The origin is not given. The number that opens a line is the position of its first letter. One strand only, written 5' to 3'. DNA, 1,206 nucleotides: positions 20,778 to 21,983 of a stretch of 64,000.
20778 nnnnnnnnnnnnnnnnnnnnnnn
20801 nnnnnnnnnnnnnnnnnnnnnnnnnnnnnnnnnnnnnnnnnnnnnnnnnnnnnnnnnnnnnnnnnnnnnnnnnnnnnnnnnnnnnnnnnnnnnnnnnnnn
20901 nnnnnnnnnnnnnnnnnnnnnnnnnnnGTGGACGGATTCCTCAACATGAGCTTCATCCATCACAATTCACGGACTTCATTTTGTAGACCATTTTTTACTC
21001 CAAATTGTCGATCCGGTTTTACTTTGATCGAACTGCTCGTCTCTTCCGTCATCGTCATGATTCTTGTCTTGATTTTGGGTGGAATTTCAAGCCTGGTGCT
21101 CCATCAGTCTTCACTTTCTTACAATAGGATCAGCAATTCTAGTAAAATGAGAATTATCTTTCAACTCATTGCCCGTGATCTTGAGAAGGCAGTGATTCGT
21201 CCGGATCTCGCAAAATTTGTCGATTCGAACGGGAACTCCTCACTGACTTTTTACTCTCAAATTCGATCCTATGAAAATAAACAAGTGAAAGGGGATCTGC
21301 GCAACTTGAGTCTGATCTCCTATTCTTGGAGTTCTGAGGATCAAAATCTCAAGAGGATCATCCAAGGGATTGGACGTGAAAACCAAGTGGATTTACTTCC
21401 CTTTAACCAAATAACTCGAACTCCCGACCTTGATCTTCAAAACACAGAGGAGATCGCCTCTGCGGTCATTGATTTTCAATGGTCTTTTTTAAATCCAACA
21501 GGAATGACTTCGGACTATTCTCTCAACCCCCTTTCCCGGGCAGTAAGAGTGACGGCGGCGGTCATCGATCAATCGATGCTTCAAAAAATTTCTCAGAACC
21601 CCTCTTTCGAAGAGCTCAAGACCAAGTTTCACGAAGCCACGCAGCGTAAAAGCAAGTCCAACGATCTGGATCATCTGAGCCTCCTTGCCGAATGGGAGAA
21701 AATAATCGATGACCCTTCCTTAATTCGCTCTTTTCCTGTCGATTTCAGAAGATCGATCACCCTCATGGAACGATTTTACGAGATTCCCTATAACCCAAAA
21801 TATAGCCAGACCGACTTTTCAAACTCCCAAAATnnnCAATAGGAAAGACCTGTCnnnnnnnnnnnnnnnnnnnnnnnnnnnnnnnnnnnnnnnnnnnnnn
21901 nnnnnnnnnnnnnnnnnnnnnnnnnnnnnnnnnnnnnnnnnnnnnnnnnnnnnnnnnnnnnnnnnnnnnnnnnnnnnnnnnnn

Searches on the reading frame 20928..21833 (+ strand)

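Call 11: search_protein_families(library=pfam, proteins=[window:20928-21833:+], max_evalue=0.001)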
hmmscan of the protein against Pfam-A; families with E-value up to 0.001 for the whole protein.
window:20928-21833:+ (302 aa): 1 family
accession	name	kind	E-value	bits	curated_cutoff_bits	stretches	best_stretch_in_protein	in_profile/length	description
PF07963.17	N_methyl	-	2.5e-07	30.4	21.2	1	27-50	3-26/27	Prokaryotic N-terminal methylation motif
